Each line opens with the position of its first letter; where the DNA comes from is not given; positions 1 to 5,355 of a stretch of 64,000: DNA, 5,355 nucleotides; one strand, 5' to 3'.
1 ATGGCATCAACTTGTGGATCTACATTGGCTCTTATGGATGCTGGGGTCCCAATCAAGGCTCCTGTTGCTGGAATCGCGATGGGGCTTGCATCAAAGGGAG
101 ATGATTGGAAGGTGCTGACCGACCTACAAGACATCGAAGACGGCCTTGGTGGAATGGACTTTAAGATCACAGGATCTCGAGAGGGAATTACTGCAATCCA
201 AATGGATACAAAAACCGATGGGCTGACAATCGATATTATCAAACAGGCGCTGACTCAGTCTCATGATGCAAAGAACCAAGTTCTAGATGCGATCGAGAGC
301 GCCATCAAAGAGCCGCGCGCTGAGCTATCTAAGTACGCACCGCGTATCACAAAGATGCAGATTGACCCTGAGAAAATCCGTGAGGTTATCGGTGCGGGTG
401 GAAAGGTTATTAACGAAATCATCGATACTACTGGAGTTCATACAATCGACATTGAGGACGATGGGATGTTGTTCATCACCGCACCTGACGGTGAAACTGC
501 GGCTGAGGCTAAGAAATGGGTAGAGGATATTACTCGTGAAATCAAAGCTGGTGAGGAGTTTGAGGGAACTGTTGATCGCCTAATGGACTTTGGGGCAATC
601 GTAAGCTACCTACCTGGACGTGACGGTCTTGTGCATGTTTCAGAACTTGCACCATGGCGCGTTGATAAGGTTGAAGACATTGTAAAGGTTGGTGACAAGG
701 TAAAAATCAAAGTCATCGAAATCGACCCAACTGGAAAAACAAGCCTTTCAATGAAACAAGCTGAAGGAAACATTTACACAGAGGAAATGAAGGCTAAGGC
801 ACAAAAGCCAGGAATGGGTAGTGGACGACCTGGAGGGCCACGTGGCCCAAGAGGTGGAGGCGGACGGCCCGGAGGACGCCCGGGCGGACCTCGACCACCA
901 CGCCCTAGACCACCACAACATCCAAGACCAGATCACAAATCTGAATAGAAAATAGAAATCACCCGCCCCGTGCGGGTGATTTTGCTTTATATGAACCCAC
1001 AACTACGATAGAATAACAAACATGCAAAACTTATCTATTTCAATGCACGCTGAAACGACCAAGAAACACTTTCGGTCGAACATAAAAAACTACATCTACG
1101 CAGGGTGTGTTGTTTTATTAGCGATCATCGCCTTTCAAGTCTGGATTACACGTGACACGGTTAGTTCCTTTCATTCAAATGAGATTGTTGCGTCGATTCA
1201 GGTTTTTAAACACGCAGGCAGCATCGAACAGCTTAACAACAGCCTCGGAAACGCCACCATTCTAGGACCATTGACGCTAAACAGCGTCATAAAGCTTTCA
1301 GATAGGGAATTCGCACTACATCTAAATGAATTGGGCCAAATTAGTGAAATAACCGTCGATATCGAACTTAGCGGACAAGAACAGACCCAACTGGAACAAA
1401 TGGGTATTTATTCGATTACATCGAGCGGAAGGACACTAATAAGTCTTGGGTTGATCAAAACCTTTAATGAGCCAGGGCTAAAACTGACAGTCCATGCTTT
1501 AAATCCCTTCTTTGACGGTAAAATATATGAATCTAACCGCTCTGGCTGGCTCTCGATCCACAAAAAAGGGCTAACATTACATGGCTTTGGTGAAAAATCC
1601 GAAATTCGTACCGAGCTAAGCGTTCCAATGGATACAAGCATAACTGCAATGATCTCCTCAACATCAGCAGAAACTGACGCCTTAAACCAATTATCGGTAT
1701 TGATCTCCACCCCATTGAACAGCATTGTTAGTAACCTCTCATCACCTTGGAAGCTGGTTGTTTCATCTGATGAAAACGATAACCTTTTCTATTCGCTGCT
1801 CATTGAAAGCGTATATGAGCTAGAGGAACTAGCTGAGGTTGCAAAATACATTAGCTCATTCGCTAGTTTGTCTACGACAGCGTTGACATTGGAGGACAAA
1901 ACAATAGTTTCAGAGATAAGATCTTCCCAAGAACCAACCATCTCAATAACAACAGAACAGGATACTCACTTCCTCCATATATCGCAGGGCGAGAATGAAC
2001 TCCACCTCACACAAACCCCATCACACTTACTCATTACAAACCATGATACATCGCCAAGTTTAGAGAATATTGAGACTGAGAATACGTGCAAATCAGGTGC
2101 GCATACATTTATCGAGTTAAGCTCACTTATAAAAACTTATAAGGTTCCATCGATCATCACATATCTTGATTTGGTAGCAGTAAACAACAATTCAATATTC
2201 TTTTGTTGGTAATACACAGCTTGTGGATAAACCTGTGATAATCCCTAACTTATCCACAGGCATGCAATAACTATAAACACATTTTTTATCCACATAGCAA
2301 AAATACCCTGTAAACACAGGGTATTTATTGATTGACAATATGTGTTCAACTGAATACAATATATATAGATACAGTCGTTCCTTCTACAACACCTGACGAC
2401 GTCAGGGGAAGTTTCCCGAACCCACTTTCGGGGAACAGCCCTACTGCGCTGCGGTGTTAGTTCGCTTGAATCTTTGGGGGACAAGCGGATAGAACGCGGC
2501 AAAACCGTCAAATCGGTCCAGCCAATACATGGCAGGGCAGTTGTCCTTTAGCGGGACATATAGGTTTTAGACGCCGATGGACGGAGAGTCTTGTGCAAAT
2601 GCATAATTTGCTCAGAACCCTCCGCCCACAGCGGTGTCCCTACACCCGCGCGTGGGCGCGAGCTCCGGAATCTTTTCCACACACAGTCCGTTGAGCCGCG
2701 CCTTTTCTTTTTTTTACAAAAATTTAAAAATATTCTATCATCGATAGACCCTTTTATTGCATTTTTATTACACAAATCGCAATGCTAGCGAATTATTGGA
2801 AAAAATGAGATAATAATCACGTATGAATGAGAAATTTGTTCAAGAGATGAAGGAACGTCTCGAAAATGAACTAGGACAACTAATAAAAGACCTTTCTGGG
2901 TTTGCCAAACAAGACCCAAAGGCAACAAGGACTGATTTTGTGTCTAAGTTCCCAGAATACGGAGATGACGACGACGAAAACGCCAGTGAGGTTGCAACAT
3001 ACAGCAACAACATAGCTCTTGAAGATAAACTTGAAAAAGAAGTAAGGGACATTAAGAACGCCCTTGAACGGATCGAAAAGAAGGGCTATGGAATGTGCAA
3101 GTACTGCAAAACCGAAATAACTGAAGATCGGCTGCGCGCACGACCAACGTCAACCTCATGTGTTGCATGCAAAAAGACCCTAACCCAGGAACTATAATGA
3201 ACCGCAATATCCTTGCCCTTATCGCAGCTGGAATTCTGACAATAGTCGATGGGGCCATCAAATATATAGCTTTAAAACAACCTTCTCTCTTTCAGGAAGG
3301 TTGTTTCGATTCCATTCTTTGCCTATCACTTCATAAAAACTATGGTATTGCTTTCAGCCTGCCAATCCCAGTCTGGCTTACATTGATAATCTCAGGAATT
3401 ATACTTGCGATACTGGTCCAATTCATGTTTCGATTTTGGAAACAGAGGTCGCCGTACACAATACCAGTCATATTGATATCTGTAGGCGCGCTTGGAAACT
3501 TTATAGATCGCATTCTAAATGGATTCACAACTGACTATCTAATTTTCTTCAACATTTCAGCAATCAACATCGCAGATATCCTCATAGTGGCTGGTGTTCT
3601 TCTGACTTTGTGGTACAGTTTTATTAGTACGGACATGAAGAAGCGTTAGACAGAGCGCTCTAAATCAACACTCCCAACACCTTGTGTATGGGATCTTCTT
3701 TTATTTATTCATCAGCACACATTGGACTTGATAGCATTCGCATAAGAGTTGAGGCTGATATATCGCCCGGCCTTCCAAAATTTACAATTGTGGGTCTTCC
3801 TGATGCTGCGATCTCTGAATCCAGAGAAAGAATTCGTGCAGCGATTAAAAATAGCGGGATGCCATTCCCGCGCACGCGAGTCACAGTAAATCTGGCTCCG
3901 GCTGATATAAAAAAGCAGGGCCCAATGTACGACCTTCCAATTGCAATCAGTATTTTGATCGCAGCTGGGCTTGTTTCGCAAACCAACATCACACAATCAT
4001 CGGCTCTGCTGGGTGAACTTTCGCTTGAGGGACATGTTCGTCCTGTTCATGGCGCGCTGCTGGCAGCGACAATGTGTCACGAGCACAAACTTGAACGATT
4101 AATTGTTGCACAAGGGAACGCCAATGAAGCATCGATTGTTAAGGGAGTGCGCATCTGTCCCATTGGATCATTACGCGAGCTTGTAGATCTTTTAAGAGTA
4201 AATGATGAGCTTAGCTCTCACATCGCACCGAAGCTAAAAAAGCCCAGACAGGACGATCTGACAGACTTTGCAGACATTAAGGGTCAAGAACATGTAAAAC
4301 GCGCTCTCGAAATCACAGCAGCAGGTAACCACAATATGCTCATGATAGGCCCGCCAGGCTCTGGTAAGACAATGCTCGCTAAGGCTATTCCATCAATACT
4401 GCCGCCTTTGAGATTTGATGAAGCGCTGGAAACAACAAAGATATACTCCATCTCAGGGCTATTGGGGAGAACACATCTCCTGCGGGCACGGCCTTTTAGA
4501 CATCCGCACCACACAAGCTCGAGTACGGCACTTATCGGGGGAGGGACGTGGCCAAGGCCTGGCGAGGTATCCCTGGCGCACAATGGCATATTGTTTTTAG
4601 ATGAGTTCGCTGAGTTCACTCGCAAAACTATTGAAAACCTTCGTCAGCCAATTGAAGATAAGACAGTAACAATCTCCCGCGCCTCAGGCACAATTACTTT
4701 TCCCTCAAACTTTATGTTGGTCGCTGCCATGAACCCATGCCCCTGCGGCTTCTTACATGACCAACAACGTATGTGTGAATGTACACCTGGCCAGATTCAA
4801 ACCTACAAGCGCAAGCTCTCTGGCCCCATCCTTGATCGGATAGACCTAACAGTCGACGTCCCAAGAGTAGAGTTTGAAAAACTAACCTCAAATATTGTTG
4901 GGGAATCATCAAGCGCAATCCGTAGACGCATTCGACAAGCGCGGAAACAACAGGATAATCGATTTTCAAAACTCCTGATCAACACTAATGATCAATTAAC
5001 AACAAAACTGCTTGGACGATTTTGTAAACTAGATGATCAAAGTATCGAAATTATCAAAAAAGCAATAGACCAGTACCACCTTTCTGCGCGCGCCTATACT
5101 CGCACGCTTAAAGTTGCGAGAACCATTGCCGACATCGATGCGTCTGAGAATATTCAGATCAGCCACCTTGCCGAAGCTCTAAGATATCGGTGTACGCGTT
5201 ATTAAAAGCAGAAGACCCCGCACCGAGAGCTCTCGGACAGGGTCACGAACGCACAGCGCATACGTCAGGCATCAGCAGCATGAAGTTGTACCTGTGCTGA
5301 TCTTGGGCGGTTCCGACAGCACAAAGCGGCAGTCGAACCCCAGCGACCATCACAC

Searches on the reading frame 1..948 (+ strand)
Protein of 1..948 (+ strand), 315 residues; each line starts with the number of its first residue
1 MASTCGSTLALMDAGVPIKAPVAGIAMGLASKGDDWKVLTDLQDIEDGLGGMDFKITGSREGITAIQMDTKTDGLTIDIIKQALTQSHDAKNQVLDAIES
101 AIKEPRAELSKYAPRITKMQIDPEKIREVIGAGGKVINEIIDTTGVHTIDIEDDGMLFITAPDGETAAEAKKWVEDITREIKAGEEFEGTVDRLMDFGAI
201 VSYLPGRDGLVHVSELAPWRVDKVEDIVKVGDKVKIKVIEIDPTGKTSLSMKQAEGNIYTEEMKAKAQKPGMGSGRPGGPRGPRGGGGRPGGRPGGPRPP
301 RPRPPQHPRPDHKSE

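Call 29: search_protein_families(library=pfam, proteins=[window:1-948:+], max_evalue=0.01)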
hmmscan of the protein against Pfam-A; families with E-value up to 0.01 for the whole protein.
window:1-948:+ (315 aa): 3 families
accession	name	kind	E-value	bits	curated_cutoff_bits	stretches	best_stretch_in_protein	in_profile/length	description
PF00575.29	S1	-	1.2e-15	58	22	1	181-252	2-74/74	S1 RNA binding domain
PF00013.35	KH_1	-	6.2e-09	35.9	21.5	1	117-175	2-65/66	KH domain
PF03725.20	RNase_PH_C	-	1e-05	25.8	20.8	1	21-89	2-66/67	3' exoribonuclease family, domain 2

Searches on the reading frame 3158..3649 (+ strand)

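Call 29: search_protein_families(library=pfam, proteins=[window:3158-3649:+], max_evalue=0.01)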
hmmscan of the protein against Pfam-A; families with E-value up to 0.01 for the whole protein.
window:3158-3649:+ (163 aa): 1 family
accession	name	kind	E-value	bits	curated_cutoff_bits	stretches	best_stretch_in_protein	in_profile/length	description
PF01252.23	Peptidase_A8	-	7.8e-20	72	25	1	25-155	3-141/142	Signal peptidase (SPase) II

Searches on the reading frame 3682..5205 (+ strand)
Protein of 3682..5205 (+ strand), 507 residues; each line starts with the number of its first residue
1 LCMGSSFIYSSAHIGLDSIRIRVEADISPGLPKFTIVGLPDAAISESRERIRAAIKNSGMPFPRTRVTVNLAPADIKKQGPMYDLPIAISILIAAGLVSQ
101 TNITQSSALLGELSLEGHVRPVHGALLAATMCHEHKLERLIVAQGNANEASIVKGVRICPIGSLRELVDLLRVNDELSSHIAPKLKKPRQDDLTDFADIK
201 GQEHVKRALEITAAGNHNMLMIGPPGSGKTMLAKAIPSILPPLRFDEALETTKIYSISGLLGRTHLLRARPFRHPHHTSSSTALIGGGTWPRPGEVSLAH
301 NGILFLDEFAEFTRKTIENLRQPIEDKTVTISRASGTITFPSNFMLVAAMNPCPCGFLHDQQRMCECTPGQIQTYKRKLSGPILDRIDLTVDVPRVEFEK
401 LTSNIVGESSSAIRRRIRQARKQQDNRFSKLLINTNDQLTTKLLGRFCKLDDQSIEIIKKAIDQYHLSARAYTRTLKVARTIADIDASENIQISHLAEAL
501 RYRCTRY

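Call 7: search_protein_families(library=pfam, proteins=[window:3682-5205:+], max_evalue=0.001)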
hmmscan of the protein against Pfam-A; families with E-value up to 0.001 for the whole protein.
window:3682-5205:+ (507 aa): 8 families
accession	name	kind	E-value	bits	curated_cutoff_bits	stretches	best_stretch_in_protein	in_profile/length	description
PF01078.27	Mg_chelatase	-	2e-95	318.5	20.3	1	195-400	1-206/207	Magnesium chelatase, subunit ChlI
PF13541.12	ChlI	-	1.8e-43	147.7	27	1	23-146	1-121/121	Subunit ChlI of Mg-chelatase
PF13335.12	Mg_chelatase_C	-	1.1e-28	100.1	26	1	407-503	1-94/94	Magnesium chelatase, subunit ChlI C-terminal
PF07728.20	AAA_5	-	1.3e-10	41.9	22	1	218-354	1-125/139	AAA domain (dynein-related subfamily)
PF00493.29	MCM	-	1.8e-10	40.8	23.3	1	293-361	114-182/224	MCM P-loop domain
PF00004.35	AAA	-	3.5e-07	31.2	21.2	1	219-240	1-22/131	ATPase family associated with various cellular activities (AAA)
PF00158.32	Sigma54_activat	-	5.5e-07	29.9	20.2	1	204-351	10-142/168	Sigma-54 interaction domain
PF05496.18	RuvB_N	-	2.5e-05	24.5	27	0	196-237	6-54/159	Holliday junction DNA helicase RuvB P-loop domain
